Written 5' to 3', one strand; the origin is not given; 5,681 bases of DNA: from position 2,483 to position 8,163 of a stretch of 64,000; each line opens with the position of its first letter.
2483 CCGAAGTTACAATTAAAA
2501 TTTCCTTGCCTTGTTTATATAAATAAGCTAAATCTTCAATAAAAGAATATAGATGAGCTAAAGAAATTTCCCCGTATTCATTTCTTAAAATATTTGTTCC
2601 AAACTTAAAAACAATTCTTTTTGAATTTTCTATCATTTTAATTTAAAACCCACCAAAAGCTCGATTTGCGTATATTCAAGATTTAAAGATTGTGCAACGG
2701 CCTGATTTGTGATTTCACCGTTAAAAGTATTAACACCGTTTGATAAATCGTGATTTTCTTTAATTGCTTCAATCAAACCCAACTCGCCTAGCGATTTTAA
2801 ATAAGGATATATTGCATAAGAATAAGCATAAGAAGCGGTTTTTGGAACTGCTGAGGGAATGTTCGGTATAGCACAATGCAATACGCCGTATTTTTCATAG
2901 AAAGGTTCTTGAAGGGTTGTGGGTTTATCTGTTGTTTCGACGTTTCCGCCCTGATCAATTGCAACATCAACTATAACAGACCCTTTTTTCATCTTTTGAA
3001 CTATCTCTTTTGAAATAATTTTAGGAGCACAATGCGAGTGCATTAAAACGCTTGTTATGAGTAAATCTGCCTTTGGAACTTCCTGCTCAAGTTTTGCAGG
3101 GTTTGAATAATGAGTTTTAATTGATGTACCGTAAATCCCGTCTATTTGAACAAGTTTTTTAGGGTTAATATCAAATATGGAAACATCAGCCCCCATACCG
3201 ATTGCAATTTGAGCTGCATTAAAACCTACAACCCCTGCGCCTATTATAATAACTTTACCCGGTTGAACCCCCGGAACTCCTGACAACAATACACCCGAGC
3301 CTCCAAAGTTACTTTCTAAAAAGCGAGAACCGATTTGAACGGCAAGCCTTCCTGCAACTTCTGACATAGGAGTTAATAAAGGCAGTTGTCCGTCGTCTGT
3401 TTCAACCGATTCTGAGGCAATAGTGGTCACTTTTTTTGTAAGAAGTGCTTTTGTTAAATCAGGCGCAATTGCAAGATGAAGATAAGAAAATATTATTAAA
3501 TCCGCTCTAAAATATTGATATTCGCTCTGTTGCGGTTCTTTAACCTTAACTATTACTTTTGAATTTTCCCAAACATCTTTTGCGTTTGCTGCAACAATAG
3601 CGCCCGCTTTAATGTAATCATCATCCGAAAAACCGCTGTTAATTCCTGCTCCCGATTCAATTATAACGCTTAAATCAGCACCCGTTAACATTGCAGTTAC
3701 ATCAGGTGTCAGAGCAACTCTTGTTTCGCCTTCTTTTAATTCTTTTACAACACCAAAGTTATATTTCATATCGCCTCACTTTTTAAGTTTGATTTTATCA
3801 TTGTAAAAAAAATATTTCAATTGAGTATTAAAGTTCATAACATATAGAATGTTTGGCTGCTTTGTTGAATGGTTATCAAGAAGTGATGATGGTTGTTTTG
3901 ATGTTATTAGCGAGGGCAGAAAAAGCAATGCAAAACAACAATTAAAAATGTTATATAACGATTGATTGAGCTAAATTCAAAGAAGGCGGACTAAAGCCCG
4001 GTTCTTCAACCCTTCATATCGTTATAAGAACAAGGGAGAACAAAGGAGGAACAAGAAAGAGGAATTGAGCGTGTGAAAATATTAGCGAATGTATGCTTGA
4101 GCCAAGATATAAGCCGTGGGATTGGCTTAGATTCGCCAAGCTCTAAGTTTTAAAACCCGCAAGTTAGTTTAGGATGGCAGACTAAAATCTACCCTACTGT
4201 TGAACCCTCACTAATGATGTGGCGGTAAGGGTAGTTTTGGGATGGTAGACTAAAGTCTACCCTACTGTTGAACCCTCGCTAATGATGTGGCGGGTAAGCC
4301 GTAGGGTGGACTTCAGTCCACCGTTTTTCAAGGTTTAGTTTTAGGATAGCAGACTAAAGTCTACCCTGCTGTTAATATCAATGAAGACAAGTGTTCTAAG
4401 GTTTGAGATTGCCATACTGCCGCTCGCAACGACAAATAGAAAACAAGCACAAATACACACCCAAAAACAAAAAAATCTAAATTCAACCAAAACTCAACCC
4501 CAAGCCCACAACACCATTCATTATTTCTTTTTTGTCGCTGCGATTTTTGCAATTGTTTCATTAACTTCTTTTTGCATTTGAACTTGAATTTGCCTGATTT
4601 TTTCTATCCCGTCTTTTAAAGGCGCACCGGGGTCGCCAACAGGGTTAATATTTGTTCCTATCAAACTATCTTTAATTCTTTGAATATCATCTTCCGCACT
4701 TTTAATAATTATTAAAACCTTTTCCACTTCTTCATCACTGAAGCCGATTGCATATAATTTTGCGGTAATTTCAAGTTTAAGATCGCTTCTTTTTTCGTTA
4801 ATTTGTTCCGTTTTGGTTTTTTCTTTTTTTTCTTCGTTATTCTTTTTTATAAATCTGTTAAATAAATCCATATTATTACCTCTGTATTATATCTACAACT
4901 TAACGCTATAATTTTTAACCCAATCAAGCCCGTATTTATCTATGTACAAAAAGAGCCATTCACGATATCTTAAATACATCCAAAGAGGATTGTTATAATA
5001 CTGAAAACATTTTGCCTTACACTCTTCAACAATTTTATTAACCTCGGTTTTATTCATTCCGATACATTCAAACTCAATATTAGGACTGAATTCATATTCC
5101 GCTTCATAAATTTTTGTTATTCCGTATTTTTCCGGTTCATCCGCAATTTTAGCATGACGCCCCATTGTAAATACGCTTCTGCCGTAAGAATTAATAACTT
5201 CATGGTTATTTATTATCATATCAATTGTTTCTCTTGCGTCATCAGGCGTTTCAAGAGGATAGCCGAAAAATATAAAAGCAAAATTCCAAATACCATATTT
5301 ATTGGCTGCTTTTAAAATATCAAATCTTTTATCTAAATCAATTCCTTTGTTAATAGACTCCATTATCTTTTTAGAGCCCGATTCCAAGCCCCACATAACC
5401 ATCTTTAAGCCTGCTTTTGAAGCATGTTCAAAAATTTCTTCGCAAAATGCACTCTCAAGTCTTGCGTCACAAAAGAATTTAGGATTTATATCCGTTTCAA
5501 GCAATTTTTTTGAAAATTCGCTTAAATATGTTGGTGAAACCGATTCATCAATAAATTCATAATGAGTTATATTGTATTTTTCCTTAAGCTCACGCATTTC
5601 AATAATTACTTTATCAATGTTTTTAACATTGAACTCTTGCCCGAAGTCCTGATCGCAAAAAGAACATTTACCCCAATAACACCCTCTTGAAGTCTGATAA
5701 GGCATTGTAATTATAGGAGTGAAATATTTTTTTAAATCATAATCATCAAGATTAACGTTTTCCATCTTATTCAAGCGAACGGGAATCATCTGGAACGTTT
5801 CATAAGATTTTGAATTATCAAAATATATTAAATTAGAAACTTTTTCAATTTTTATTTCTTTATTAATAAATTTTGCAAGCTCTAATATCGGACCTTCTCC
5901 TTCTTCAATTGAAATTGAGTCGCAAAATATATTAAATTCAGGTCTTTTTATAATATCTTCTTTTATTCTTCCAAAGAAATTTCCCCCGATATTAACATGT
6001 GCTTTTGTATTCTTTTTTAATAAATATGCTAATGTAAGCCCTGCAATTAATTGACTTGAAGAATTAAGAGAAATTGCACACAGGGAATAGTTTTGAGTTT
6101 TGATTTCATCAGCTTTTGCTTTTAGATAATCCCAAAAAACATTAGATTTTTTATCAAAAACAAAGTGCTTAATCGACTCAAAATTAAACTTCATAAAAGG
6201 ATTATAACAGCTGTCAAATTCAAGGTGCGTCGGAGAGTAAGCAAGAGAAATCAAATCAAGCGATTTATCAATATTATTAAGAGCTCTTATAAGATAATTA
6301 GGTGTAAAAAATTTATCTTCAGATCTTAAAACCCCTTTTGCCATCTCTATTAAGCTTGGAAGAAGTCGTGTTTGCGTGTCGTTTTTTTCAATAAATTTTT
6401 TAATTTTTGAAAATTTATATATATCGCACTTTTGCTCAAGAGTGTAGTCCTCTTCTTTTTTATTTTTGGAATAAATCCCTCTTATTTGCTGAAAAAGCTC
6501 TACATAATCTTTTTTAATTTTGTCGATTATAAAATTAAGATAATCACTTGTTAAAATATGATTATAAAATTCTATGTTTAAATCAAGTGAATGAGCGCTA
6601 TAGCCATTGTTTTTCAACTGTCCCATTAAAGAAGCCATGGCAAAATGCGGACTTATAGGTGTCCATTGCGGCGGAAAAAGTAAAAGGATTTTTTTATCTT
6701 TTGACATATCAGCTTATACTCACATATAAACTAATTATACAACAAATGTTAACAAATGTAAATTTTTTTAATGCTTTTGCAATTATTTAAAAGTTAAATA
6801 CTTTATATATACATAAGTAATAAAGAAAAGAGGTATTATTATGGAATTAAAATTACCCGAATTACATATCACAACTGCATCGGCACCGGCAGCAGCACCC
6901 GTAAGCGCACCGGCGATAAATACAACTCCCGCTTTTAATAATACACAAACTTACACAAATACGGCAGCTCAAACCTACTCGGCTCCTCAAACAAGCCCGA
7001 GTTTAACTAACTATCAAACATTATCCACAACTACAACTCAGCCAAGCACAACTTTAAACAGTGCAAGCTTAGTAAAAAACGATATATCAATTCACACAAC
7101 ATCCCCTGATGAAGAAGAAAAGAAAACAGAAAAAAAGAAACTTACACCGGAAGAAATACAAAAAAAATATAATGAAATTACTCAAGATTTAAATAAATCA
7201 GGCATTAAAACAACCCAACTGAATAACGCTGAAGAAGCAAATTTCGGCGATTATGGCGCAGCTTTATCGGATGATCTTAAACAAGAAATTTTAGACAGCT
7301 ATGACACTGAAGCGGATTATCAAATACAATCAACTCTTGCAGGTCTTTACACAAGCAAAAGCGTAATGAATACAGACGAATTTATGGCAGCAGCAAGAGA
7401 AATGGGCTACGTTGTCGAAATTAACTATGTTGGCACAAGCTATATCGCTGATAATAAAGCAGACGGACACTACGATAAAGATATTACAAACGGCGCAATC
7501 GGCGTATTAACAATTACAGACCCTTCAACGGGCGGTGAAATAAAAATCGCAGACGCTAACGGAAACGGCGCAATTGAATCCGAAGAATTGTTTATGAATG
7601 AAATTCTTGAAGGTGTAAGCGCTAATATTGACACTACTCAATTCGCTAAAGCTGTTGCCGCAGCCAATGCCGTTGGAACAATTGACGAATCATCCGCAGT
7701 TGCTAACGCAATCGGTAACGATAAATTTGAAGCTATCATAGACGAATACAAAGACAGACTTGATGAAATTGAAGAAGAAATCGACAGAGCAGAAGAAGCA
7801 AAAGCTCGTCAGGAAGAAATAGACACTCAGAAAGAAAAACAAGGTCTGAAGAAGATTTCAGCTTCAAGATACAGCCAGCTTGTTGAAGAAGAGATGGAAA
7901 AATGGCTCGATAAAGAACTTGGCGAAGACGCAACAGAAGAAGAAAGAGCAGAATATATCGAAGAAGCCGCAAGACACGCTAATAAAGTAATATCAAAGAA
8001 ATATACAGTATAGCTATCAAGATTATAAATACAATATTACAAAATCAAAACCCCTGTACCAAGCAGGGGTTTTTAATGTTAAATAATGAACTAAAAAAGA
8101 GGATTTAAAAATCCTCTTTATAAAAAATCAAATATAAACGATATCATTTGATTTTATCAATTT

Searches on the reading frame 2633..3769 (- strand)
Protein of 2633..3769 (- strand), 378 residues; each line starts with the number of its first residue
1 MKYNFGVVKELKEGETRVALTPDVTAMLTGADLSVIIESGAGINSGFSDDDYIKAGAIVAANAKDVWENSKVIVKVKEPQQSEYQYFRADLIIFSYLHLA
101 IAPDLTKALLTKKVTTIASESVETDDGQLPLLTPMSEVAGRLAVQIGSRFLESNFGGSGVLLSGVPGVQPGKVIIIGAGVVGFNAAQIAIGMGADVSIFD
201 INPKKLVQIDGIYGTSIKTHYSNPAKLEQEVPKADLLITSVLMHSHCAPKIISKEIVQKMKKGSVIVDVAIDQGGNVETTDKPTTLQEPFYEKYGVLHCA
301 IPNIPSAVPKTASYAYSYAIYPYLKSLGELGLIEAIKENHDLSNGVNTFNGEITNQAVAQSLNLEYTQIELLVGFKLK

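Call 17: find_encoding_contigs(protein=window:2633-3769:-, flank=4000, max_places=6)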
Protein window:2633-3769:- (378 aa): no gene with exactly this product is on record in the collection.

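Call 19: find_homologous_proteins(query=window:2633-3769:-, max_evalue=1e-100)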
Query window:2633-3769:- (378 aa): 1707 proteins with E <= 1e-100 among 8000 candidates; the best 120 are listed.
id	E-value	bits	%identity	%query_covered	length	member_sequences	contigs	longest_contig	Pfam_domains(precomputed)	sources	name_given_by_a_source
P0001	2.1e-242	821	100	100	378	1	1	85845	PF05222.22,PF03446.22,PF02826.26,PF01262.28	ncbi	-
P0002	2.6e-204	696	85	100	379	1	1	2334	PF05222.22,PF03446.22,PF02826.26,PF01262.28,PF01488.27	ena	-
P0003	2.6e-204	696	85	100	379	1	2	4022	PF05222.22,PF03446.22,PF02826.26,PF01262.28,PF01488.27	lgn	-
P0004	1.6e-199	680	83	100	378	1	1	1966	PF05222.22,PF03446.22,PF02826.26,PF01262.28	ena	-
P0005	3.5e-199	679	83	100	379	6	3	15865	PF05222.22,PF03446.22,PF02826.26,PF01262.28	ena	-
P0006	5.1e-199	679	82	100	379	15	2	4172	PF05222.22,PF03446.22,PF02826.26,PF01262.28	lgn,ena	-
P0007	6.3e-199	678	82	100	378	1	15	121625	PF05222.22,PF03446.22,PF02826.26,PF01262.28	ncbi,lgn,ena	-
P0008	8.6e-199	678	82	100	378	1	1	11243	PF05222.22,PF03446.22,PF02826.26,PF01262.28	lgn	-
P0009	9.1e-199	678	82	100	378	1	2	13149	PF05222.22,PF03446.22,PF02826.26,PF01262.28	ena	-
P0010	9.3e-198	675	82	100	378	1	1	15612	PF05222.22,PF03446.22,PF02826.26,PF01262.28,PF01488.27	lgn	-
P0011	1.9e-197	674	82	100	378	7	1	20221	PF05222.22,PF03446.22,PF02826.26,PF01262.28,PF01488.27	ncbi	-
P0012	2.7e-197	673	81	100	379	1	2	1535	PF05222.22,PF03446.22,PF02826.26,PF01262.28,PF01488.27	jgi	-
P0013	1.1e-196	671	81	100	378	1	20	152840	PF05222.22,PF03446.22,PF02826.26,PF01262.28,PF01488.27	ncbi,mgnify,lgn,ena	mgnify:FL=1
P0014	1.2e-196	671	81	100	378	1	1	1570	PF05222.22,PF03446.22,PF02826.26,PF01262.28,PF01488.27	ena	-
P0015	1.3e-196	671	81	100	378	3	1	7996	PF05222.22,PF02826.26,PF01262.28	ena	-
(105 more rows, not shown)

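Call 20: find_encoding_contigs(protein=P0001, flank=10000, max_places=2)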
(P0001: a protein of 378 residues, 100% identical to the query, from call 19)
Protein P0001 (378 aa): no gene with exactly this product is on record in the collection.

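Call 21: find_encoding_contigs(protein=P0005, flank=4000, max_places=2)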
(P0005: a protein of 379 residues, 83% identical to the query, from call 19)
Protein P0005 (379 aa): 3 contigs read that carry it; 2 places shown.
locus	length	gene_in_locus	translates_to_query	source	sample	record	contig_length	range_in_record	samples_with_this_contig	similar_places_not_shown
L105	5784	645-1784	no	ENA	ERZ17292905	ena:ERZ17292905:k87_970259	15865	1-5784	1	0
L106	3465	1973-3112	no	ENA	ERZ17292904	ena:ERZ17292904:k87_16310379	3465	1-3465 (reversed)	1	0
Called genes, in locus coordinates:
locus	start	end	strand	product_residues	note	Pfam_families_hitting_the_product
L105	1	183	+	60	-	?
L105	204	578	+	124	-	PF00376:MerR, PF13411:MerR_1, PF09278:MerR-DNA-bind (weak)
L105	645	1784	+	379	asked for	PF05222:AlaDh_PNT_N, PF03446:NAD_binding_2 (faint), PF01262:AlaDh_PNT_C, PF02826:2-Hacid_dh_C (weak)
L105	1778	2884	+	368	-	PF00696:AA_kinase, PF01472:PUA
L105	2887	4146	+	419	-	PF00171:Aldedh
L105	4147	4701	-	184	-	PF12464:Mac, PF25087:GMPPB_C (faint), PF00132:Hexapep, PF14602:Hexapep_2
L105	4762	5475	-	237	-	-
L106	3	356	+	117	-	?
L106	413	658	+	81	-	-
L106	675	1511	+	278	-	PF01048:PNP_UDP_1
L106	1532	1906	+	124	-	PF00376:MerR, PF13411:MerR_1, PF09278:MerR-DNA-bind (weak)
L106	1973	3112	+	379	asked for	PF05222:AlaDh_PNT_N, PF03446:NAD_binding_2 (faint), PF01262:AlaDh_PNT_C, PF02826:2-Hacid_dh_C (weak)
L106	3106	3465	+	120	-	?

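Call 22: find_encoding_contigs(protein=P0007, flank=4000, max_places=2)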
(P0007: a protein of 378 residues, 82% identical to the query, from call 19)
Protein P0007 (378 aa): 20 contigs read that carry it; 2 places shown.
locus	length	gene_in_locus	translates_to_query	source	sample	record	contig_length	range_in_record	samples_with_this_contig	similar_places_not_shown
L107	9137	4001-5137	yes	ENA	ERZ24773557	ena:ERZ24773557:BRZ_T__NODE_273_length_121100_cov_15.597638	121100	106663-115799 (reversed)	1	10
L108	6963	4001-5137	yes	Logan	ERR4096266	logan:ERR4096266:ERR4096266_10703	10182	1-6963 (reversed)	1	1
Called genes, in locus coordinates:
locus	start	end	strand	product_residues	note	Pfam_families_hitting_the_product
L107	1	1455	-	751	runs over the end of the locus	PF03065:Glyco_hydro_57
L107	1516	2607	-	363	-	PF02463:SMC_N, PF13175:AAA_15, PF13476:AAA_23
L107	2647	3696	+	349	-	PF00294:PfkB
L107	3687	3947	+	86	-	PF01479:S4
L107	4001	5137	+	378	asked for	PF05222:AlaDh_PNT_N, PF01262:AlaDh_PNT_C, PF02826:2-Hacid_dh_C (weak), PF03446:NAD_binding_2 (weak)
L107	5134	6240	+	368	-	PF00696:AA_kinase, PF01472:PUA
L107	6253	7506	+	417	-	PF00171:Aldedh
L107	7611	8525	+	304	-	PF03448:MgtE_N (faint)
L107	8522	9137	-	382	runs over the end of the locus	PF03739:LptF_LptG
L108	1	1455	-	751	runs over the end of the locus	PF03065:Glyco_hydro_57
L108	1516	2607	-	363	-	PF02463:SMC_N, PF13175:AAA_15, PF13476:AAA_23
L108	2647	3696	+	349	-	PF00294:PfkB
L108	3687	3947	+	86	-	PF01479:S4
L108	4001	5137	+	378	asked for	PF05222:AlaDh_PNT_N, PF01262:AlaDh_PNT_C, PF02826:2-Hacid_dh_C (weak), PF03446:NAD_binding_2 (weak)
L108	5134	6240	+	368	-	PF00696:AA_kinase, PF01472:PUA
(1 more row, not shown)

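Call 52: list_cluster_members(proteins=[P0001])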
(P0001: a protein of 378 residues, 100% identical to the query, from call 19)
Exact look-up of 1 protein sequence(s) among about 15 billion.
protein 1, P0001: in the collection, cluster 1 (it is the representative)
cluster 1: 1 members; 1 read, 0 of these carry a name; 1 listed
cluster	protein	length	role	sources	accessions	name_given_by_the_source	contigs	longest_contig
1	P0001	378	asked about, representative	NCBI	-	-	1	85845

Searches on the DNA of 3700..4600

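Call 5: search_rna_families(source=window, start=3700, end=4600, threshold=evalue, max_evalue=10, show_alignments=3)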
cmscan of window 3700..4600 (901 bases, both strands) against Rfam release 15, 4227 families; matches with E-value up to 10: 5.
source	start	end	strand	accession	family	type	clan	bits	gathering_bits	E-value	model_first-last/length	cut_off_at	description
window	4244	4322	+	RF03701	mir-4041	Gene; miRNA;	-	24.2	74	0.07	1-54/54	no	mir-4041 microRNA precursor family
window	4238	4331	+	RF03921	MIR860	Gene; miRNA;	-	22.1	89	0.11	1-115/115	no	MIR860 microRNA precursor family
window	4467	4560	-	RF02074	STnc240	Gene; sRNA;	-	21.9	55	1.5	1-77/77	no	Enterobacterial sRNA STnc240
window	4300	4370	+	RF03306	mir-3923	Gene; miRNA;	-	17.4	94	3.4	1-83/83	no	mir-3923 microRNA precursor family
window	4225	4331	-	RF02271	uc_338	Cis-reg;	-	12.4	120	3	1-180/180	no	TUC338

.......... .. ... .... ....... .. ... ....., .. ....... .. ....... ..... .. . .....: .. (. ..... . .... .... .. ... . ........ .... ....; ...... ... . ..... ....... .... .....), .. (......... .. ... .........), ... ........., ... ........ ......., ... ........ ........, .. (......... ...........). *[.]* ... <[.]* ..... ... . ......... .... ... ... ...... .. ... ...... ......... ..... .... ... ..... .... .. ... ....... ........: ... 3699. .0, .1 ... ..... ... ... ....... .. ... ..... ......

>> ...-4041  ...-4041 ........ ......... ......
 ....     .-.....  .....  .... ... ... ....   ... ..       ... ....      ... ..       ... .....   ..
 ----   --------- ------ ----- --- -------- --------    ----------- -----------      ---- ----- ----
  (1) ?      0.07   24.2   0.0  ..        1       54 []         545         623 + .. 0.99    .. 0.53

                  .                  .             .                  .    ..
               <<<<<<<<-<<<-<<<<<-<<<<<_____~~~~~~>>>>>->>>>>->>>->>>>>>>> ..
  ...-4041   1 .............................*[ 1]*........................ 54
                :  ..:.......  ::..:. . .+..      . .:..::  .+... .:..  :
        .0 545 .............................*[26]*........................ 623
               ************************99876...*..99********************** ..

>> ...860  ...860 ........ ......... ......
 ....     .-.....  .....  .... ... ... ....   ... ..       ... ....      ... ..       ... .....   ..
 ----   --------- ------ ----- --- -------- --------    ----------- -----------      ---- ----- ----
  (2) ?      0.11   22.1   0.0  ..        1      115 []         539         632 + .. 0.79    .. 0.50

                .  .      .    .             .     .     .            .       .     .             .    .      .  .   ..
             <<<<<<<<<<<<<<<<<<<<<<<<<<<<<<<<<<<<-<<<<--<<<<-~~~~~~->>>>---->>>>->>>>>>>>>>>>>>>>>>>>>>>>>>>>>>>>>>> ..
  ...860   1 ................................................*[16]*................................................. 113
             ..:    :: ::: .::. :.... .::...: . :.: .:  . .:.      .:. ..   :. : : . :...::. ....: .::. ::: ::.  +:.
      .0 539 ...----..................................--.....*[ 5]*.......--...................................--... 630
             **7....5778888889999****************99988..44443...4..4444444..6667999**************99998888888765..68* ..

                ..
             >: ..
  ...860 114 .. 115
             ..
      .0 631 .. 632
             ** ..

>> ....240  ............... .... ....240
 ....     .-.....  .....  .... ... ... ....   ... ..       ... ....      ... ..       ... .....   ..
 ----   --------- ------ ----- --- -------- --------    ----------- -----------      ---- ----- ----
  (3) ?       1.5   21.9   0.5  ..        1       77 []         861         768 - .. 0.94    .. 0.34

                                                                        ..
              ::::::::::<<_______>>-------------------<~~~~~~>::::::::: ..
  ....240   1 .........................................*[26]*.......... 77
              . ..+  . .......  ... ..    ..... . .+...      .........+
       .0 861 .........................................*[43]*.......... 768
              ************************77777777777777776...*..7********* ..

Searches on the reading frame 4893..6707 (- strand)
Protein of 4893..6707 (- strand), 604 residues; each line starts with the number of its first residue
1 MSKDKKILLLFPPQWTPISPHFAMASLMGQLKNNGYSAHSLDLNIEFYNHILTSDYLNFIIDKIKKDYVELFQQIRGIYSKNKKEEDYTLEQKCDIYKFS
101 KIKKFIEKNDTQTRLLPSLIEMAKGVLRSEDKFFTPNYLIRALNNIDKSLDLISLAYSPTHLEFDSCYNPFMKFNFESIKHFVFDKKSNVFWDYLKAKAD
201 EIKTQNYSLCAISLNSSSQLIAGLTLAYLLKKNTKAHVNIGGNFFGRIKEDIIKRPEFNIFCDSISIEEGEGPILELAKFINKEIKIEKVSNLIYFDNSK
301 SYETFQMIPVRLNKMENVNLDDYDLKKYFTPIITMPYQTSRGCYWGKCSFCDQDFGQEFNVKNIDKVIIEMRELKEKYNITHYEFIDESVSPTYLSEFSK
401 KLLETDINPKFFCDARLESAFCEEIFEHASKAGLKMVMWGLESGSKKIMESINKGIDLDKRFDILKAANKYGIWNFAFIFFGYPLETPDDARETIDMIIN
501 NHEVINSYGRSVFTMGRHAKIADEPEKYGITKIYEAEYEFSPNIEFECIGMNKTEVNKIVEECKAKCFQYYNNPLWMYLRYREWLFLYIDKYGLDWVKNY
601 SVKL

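Call 25: search_protein_families(library=pfam, proteins=[window:4893-6707:-], max_evalue=0.01)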
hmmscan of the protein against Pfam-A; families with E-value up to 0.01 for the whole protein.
window:4893-6707:- (604 aa): 1 family
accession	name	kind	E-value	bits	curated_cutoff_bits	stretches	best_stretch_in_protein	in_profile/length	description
PF04055.27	Radical_SAM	-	2.5e-13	51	29.5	1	338-498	2-166/166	Radical SAM superfamily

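Call 61: find_related_loci(query=window:4893-6707:-, collection=metagenome_contigs, flank=3500)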
Query window:4893-6707:- (604 aa) in metagenome_contigs; peptide patterns used: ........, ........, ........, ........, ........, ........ (x = any residue, [..] = any of these).
331 stretches matched a pattern; 17 encode a relative of the query (tblastn E <= 1e-3); 17 distinct loci.
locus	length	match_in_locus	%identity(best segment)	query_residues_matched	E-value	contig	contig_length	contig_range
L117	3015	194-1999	55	1-602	0e+0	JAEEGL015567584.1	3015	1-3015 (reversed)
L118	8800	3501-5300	55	6-604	0e+0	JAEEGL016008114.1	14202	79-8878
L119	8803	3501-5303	51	6-604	0e+0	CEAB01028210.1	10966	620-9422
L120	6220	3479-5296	52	2-604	0e+0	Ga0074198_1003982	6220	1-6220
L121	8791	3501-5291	54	6-602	0e+0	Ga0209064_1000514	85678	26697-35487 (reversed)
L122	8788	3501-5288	51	6-600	0e+0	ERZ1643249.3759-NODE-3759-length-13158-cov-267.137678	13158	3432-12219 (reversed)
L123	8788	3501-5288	52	8-602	0e+0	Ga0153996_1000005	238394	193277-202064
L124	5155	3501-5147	51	2-548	0e+0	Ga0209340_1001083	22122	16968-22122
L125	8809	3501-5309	47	3-603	0e+0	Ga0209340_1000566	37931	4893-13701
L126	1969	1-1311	58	169-604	0e+0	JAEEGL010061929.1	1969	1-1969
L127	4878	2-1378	52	143-600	2e-172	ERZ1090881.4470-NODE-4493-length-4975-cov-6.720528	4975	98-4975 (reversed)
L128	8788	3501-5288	51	8-602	0e+0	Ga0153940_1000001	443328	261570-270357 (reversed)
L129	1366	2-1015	59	263-600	6e-150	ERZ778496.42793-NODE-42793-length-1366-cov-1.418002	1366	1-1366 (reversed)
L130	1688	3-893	62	306-602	6e-137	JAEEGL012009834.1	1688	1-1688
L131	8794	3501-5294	52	6-600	0e+0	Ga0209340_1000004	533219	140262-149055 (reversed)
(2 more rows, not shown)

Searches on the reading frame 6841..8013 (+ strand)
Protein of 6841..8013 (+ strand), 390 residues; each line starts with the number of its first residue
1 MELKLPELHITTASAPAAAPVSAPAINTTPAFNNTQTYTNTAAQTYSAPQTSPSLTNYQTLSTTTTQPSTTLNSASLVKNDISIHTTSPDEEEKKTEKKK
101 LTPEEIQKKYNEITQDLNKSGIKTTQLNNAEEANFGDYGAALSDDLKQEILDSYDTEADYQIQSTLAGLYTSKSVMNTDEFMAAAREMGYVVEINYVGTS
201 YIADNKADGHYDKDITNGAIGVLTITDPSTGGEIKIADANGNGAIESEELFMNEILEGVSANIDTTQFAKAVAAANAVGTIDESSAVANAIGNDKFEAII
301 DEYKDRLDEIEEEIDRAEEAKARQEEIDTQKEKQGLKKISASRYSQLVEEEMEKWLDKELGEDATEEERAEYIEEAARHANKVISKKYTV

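Call 25: search_protein_families(library=pfam, proteins=[window:6841-8013:+], max_evalue=0.01)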
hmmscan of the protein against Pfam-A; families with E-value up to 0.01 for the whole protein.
window:6841-8013:+ (390 aa): 2 families
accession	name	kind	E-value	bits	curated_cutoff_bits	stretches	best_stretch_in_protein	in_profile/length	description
PF20640.2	Rrn6_HB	-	0.0037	17.9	26.4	1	89-181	12-107/192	Rrn6, helical bundle domain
PF13499.12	EF-hand_7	-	0.0041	17.9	30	0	349-385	21-58/67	EF-hand domain pair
